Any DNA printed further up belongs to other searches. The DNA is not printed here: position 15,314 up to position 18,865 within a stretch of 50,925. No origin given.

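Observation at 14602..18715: Orphan two-gene module: a 1083-aa PilV/shufflon-N-like type IV pilin with a large unrecognised extension, plus a membrane-anchored partner, with no pilus machinery in the window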

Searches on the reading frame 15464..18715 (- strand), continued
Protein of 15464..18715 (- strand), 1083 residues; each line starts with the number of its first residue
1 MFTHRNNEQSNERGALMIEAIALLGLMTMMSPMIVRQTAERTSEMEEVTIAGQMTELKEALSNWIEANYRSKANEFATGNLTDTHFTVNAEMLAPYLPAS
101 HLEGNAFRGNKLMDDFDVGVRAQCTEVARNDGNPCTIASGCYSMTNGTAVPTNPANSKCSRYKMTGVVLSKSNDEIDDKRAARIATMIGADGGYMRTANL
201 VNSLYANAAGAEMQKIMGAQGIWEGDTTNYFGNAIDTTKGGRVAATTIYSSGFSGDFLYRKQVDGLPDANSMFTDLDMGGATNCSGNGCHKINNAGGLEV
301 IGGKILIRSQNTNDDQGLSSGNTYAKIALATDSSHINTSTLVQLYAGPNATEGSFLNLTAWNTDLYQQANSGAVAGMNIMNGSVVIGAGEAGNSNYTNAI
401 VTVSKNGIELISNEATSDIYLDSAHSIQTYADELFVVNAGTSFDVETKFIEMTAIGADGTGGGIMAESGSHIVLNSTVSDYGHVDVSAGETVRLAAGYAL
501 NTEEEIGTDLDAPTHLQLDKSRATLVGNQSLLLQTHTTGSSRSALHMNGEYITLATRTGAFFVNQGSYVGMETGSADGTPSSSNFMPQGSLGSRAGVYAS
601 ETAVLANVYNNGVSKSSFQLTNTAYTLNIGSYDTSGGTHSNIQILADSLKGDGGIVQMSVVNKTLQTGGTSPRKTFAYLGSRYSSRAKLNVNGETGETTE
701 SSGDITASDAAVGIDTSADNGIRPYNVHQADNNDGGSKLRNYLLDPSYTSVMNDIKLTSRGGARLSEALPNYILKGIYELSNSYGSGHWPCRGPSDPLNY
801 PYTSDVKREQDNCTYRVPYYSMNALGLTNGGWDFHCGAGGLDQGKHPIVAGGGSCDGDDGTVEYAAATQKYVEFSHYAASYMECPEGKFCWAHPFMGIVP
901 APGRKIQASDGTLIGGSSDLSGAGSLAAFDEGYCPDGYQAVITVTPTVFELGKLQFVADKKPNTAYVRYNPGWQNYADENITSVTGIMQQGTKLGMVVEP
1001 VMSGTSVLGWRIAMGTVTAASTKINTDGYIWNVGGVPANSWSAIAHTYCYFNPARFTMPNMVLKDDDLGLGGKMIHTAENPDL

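Call 59: search_solved_structures(query=L023:3819-4787:-, max_evalue=0.00001)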
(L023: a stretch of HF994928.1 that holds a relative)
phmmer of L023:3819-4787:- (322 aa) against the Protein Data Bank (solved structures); distinct sequences matched with E-value up to 0.00001: 30.
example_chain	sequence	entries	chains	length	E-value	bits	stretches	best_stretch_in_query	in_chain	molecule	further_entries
2gsz_A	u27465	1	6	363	1.1e-19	74.4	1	51-262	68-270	twitching motility protein PilT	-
2ewv_A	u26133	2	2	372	1.1e-19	74.3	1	51-262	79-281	twitching motility protein PilT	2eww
2eyu_A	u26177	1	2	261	1.6e-18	70.6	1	83-262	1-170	twitching motility protein PilT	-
4pht_A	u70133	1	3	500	7.6e-16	61.8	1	88-231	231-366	General secretory pathway protein E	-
5fl3_A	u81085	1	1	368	8.8e-16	61.6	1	84-262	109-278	PILI RETRACTION PROTEIN PILT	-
4kss_A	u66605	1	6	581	1.3e-15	61.1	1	89-272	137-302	Type II secretion system protein E, hemolysin-coregulated protein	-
6olj_C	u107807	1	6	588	1.3e-15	61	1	51-234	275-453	Type IV pilus biogenesis ATPase PilB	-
1p9r_A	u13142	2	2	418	1.3e-15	61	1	88-273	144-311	General secretion pathway protein E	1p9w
9n32_A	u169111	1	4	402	1.3e-15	61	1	64-238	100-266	PilU protein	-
5tsg_B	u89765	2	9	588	1.3e-15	61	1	51-234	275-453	Type IV pilus biogenesis ATPase PilB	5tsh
4ksr_A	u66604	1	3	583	1.3e-15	61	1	89-272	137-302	Type II secretion system protein E, Hemolysin-coregulated protein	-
10my_A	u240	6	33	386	1.6e-15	60.7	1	79-263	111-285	PilT/PilU family type 4a pilus ATPase | Twitching motility protein PilT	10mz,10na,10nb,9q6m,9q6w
5zfr_A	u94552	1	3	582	2.9e-15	59.8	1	51-234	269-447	Type IV pilus biogenesis ATPase PilB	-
6geb_A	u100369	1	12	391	7.7e-15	58.5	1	64-233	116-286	DotB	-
3jvu_A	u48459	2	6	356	5e-14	55.8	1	64-261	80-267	Twitching mobility protein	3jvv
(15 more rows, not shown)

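Call 66: search_protein_families(library=pfam, proteins=[L072:186-2651:-, L072:2662-3108:-, L072:3098-3478:-, L037:2196-4595:+, L037:8391-9926:+, L072:12810-14228:+, L052:12925-13551:+, L072:17303-18088:-, L072:15578-17290:-, L023:3819-4787:-], max_evalue=0.1)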
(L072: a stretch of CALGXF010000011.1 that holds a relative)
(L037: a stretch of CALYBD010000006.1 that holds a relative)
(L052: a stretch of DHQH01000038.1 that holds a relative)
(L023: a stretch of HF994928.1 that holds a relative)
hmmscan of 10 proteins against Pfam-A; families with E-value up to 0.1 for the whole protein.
L072:186-2651:- (821 aa): 6 families
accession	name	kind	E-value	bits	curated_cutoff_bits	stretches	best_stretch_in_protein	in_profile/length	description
PF03135.19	CagE_TrbE_VirB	-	3.4e-11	43.9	21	1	231-394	39-197/204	CagE, TrbE, VirB family, component of type IV transporter system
PF00005.33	ABC_tran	-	0.0025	18.9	25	1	457-480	12-35/137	ABC transporter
PF10662.15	PduV-EutP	-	0.0058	16.9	21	0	460-483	5-28/143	Ethanolamine utilisation - propanediol utilisation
PF01695.23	IstB_IS21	-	0.0069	16.3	24.1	0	460-491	96-126/238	IstB-like ATP binding protein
PF25199.1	nSTAND_NTPase5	-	0.063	13.5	34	0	458-495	43-80/145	Novel STAND NTPase 5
PF13401.12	AAA_22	-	0.07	13.9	27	0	458-485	7-33/130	AAA domain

L072:2662-3108:- (148 aa): 1 family
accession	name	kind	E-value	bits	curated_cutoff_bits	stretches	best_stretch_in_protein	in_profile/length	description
PF05101.18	VirB3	-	0.03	15.1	23.9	1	54-125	3-67/84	Type IV secretory pathway, VirB3-like protein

L072:3098-3478:- (126 aa): 1 family
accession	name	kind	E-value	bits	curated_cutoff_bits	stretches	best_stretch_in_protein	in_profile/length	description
PF04956.18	TrbC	-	2.2e-11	44.2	27.9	1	10-105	6-97/98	TrbC/VIRB2 pilin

L037:2196-4595:+ (799 aa): 0 families

L037:8391-9926:+ (511 aa): 0 families

L072:12810-14228:+ (472 aa): 3 families
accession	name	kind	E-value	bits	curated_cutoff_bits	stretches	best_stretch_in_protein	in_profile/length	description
PF23106.1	EGF_Teneurin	-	1.3e-05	25.6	24.3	1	198-223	4-29/30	Teneurin-like EGF domain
PF07974.19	EGF_2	-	0.0002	22.1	22.1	1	196-221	5-32/32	EGF-like domain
PF07963.17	N_methyl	-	0.0056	16.6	21.2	1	27-50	3-26/27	Prokaryotic N-terminal methylation motif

L052:12925-13551:+ (208 aa): 3 families
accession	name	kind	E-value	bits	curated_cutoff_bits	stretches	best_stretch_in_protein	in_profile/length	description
PF08805.16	PilS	-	1.6e-15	57.8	22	1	48-172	7-119/138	PilS N terminal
PF05307.16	Bundlin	-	4.5e-10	40.4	22.3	1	47-161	11-119/151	Bundlin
PF07963.17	N_methyl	-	0.0067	16.4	21.2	1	8-31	2-25/27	Prokaryotic N-terminal methylation motif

L072:17303-18088:- (261 aa): 0 families

L072:15578-17290:- (570 aa): 0 families

L023:3819-4787:- (322 aa): 5 families
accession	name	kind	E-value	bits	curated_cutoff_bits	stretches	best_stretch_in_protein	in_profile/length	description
PF00437.27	T2SSE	-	3.7e-30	105.3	24.9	1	57-262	86-277/370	Type II/IV secretion system protein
PF13191.12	AAA_16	-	0.0064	17.4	32.6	1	106-186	19-103/167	AAA ATPase domain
PF00005.33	ABC_tran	-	0.016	16.2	25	1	117-174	18-71/137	ABC transporter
PF13401.12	AAA_22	-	0.04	14.7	27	1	110-142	5-37/130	AAA domain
PF20720.3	nSTAND3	-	0.04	14.1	27.2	1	108-147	15-53/155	Novel STAND NTPase 3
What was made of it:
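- VirB2, VirB3 and VirB4 genes lie beside the operon (call 66).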

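Call 92: fold_search(model_id=the predicted structure, library=viral)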
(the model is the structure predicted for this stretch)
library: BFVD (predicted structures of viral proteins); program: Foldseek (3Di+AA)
matches with E <= 10: 524; with E <= 0.001: 3
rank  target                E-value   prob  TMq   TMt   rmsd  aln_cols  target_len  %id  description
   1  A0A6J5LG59            6.4e-04  0.13  0.06  0.05  33.6      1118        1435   10  Uncharacterized protein [uncultured Caudovirales phage]
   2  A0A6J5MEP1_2          8.4e-04  0.30  0.05  0.06  19.5       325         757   10  Uncharacterized protein [uncultured Caudovirales phage]
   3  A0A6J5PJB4            9.9e-04  0.47  0.08  0.10  27.6       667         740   10  Uncharacterized protein [uncultured Caudovirales phage]
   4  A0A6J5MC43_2          1.3e-03  0.08  0.05  0.05  42.2       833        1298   11  DUF4815 domain-containing protein [uncultured Caudovirales phage]
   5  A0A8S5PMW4            2.6e-03  0.16  0.06  0.06  43.9       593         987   14  Tail protein [Siphoviridae sp. ct8NQ14]
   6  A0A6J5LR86            3.3e-03  0.12  0.06  0.08  44.9       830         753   10  Uncharacterized protein [uncultured Caudovirales phage]
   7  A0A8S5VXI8            3.4e-03  1.00  0.09  0.24  11.3       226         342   11  (no name in the UniProt tables at hand)
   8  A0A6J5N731            4.8e-03  0.09  0.06  0.06  41.5       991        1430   12  Uncharacterized protein [uncultured Caudovirales phage]
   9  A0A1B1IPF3            5.0e-03  0.28  0.06  0.06  41.3       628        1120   12  (no name in the UniProt tables at hand)
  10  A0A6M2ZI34            5.0e-03  0.07  0.04  0.07  50.1       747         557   12  Virion protein [Synechococcus phage S-SCSM1]
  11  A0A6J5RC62            5.6e-03  0.11  0.05  0.07  38.2       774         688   12  Fibronectin type-III domain-containing protein [uncultured Caudovirales phage]
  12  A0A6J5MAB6            5.9e-03  0.23  0.04  0.08  39.4       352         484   11  Uncharacterized protein [uncultured Caudovirales phage]
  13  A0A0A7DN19            7.0e-03  0.10  0.05  0.04  35.6       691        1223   14  Adsorption protein [Lactobacillus phage Ldl1]
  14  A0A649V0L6            7.8e-03  0.23  0.06  0.09  20.4       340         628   15  (no name in the UniProt tables at hand)
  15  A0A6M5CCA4            9.2e-03  0.15  0.09  0.13  28.8       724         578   10  (no name in the UniProt tables at hand)
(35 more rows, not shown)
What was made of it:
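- Weak Foldseek hits include a phage protein with an intramolecular chaperone auto-processing domain, at E=0.05 (call 92).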
